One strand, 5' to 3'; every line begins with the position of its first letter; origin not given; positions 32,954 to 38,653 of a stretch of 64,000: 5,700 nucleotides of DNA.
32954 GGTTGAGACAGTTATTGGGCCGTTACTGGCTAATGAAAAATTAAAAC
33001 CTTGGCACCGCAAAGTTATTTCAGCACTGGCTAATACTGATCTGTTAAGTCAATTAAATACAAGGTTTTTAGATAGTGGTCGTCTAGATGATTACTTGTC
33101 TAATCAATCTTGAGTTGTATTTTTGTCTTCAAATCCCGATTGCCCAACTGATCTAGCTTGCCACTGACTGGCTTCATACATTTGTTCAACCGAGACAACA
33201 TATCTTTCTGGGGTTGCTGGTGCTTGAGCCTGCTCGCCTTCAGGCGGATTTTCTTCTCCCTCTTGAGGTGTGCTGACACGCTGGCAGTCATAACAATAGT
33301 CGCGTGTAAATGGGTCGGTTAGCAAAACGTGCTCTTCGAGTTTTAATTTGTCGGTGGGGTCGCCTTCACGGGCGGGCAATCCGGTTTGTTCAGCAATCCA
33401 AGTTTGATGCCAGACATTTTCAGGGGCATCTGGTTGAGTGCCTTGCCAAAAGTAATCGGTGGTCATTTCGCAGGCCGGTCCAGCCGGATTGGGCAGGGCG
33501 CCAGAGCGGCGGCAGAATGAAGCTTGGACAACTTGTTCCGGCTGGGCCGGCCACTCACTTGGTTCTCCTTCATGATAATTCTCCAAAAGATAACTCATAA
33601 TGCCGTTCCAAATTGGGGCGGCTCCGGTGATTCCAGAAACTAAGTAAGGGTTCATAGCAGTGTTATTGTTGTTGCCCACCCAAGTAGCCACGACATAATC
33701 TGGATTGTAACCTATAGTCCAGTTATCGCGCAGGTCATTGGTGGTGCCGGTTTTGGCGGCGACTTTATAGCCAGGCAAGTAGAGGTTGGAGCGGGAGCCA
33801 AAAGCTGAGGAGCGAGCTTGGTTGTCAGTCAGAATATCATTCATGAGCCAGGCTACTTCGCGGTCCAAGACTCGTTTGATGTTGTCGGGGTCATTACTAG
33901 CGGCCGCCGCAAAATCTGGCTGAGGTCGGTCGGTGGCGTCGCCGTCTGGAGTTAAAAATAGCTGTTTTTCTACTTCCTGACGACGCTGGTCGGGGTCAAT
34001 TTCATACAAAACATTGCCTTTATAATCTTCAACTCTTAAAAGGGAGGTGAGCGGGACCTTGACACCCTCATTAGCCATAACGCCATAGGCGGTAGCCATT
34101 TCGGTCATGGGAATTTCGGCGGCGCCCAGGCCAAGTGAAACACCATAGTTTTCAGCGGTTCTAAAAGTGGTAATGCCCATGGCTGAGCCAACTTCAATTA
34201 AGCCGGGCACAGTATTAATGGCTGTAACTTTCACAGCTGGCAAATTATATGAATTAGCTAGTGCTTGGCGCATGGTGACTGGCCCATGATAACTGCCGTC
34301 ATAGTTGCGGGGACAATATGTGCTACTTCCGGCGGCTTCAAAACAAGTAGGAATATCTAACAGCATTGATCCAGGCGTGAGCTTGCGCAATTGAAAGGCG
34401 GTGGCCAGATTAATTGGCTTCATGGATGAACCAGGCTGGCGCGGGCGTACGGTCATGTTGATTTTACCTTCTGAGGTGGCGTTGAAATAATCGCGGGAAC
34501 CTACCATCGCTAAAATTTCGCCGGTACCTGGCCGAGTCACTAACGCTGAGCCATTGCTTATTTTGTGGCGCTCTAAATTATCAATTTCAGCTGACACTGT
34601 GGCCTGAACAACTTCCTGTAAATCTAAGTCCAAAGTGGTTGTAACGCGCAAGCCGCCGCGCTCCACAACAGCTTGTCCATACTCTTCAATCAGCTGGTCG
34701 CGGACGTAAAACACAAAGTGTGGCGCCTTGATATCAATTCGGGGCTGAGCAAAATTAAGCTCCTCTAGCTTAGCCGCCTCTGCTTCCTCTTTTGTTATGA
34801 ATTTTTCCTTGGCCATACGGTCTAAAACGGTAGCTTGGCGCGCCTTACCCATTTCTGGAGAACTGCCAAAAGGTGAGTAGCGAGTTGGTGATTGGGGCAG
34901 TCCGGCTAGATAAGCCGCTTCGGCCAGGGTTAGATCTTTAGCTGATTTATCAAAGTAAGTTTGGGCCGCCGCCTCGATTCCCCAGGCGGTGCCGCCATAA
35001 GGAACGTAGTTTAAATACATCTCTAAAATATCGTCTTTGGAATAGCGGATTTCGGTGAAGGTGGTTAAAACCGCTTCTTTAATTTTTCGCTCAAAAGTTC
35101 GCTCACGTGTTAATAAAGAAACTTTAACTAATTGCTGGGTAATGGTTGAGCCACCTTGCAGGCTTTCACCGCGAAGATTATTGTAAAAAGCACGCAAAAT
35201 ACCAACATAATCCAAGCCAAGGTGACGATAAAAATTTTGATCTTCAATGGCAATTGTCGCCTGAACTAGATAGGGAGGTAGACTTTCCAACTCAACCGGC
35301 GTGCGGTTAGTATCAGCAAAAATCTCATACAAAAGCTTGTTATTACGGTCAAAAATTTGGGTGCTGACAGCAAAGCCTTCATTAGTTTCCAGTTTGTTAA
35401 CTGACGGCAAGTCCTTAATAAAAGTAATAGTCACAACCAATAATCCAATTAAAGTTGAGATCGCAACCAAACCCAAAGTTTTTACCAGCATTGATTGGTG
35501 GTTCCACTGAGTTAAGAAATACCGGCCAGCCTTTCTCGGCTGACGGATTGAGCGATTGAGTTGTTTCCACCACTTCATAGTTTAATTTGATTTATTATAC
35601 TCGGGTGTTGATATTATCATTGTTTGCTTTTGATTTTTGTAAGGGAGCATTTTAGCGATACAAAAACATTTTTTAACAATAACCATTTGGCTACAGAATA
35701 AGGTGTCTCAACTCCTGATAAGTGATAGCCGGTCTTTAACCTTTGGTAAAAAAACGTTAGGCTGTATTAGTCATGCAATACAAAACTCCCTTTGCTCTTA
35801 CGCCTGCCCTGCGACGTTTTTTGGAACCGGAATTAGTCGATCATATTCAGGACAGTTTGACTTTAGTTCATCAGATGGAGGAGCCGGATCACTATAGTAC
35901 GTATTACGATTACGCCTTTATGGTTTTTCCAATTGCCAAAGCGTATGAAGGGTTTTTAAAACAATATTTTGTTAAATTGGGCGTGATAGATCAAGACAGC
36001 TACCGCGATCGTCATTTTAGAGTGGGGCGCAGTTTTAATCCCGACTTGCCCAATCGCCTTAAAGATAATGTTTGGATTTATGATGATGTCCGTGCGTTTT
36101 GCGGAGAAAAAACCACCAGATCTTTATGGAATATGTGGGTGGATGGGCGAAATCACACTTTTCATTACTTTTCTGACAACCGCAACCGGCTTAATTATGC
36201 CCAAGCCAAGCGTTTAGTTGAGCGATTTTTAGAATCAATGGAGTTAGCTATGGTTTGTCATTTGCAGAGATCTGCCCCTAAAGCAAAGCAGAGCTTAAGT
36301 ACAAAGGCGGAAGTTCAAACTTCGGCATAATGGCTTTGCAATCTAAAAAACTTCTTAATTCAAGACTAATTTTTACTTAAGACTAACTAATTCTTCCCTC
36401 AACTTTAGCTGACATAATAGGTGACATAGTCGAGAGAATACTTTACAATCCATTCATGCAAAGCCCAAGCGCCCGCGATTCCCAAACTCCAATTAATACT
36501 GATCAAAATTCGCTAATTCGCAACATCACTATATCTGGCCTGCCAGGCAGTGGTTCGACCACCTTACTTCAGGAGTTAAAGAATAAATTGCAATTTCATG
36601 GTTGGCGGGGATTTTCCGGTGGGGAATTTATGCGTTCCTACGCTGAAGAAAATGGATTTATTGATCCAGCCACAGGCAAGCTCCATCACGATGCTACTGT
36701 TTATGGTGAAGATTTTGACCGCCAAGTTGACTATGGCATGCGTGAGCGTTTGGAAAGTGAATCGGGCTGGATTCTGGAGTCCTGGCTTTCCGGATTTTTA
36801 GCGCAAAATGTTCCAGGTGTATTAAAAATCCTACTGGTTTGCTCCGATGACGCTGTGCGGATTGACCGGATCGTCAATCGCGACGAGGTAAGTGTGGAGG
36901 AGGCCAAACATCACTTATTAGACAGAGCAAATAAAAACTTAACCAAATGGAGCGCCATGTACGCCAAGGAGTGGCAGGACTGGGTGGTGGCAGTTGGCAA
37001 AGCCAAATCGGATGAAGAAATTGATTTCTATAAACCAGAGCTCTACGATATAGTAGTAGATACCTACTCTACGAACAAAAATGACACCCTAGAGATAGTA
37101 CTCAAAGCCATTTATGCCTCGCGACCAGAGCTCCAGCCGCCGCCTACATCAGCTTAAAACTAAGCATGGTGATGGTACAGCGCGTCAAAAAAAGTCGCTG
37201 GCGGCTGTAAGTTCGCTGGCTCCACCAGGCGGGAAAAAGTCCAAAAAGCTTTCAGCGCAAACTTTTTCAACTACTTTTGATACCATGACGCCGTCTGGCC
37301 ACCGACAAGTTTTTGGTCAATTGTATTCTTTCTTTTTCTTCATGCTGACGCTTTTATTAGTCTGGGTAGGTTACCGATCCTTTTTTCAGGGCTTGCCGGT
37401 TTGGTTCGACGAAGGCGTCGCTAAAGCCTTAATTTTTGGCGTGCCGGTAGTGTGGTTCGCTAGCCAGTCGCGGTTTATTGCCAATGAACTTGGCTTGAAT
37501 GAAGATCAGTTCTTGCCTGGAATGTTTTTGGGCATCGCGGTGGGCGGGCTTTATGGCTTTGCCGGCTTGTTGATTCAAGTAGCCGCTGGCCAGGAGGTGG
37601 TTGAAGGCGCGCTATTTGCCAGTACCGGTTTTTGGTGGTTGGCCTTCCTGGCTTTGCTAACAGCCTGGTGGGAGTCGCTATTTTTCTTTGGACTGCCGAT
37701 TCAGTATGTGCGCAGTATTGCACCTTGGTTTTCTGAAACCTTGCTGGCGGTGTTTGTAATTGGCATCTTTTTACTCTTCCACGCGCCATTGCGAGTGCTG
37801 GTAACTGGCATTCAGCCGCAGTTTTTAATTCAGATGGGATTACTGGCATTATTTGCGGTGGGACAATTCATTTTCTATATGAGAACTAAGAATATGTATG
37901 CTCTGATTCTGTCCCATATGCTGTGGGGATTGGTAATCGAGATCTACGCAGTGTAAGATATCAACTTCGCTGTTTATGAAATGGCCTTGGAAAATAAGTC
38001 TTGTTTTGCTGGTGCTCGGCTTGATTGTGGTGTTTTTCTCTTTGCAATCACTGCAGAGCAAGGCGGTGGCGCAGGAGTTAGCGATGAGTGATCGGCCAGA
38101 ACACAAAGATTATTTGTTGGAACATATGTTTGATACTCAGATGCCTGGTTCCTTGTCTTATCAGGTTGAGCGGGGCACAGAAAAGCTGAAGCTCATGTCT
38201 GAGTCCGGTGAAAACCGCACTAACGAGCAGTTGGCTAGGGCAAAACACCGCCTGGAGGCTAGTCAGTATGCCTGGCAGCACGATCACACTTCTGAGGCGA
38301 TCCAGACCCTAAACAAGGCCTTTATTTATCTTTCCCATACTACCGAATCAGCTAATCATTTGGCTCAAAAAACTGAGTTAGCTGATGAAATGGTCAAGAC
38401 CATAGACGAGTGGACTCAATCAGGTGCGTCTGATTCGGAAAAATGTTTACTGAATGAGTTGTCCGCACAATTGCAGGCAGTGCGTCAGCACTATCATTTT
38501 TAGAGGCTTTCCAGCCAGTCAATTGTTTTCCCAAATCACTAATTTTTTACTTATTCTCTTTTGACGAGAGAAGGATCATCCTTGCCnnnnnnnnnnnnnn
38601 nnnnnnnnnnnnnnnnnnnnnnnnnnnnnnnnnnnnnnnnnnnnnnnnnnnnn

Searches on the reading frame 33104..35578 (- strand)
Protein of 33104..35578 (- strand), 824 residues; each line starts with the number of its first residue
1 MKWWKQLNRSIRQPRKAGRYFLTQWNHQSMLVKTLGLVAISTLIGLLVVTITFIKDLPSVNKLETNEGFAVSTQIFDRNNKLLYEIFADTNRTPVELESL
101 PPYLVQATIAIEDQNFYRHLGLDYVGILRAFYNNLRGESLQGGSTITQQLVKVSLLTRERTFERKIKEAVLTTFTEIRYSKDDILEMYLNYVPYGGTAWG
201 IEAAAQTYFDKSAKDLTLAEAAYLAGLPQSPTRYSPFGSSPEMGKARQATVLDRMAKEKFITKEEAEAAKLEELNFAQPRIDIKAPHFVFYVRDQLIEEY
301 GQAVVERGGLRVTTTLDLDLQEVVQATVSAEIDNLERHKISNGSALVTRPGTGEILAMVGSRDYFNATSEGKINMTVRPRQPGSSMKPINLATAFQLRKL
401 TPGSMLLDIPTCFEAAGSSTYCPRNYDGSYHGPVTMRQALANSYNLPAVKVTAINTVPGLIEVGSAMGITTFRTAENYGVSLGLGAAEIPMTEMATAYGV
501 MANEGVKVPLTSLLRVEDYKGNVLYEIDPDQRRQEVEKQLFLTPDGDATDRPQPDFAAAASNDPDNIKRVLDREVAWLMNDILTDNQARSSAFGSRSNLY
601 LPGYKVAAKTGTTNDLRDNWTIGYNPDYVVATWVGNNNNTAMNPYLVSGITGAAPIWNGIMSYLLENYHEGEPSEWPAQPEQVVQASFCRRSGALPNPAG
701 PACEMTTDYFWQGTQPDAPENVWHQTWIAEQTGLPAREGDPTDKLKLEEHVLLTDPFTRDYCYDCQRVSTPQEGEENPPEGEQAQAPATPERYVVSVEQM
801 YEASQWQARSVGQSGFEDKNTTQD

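Call 73: search_protein_families(library=pfam, max_evalue=0.001, proteins=[window:33104-35578:-])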
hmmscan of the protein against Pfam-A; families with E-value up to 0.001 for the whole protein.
window:33104-35578:- (824 aa): 2 families
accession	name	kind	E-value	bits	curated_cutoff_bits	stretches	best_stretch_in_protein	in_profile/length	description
PF00912.28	Transgly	-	3.2e-62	209.5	27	1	81-255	3-177/178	Transglycosylase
PF00905.27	Transpeptidase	-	1.1e-21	77.8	22.1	2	343-473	1-120/299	Penicillin binding protein transpeptidase domain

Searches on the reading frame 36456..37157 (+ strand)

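Call 99: search_protein_families(library=pfam, max_evalue=0.001, proteins=[window:36456-37157:+])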
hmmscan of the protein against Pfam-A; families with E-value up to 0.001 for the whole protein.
window:36456-37157:+ (233 aa): 3 families
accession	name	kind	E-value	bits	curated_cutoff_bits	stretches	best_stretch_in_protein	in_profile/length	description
PF13238.12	AAA_18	-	6.8e-11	43.2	29.4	1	24-146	1-115/128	AAA domain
PF13189.12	Cytidylate_kin2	-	1.9e-08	35.2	28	1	23-203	1-174/176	Cytidylate kinase-like family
PF13207.12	AAA_17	-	1.1e-07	32.7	27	1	28-112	2-81/136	AAA domain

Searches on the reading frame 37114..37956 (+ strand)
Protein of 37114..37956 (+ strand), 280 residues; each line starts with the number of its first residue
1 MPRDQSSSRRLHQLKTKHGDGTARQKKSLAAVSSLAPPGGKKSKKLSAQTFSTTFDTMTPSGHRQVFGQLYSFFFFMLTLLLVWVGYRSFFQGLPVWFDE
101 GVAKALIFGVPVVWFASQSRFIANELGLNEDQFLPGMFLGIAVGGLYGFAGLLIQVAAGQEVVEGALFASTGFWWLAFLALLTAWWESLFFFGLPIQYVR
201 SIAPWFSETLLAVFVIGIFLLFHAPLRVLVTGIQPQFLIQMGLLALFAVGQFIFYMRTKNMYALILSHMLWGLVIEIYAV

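Call 99: search_protein_families(library=pfam, max_evalue=0.001, proteins=[window:37114-37956:+])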
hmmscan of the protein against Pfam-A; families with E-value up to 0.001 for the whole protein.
window:37114-37956:+ (280 aa): 1 family
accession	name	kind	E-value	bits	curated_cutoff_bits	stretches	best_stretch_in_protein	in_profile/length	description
PF02517.21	Rce1-like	-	0.00011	22.9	22.4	1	172-273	4-92/93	Type II CAAX prenyl endopeptidase Rce1-like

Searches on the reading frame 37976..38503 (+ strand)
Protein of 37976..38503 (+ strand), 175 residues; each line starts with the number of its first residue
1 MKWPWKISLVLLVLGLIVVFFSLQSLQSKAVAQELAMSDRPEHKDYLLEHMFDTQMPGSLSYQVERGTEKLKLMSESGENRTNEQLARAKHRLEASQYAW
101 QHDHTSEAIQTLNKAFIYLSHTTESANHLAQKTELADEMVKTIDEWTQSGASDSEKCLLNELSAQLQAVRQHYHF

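Call 5: search_protein_families(library=pfam, proteins=[window:37976-38503:+], max_evalue=0.01)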
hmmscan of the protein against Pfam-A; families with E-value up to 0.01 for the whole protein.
window:37976-38503:+ (175 aa): 2 families
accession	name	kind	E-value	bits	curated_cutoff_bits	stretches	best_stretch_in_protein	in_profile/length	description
PF18915.5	DUF5667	-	0.00034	21.4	27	1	56-143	3-92/99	Domain of unknown function (DUF5667)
PF04168.17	Alpha-E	-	0.0038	17.4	20.8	1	51-115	212-281/294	A predicted alpha-helical domain with a conserved ER motif.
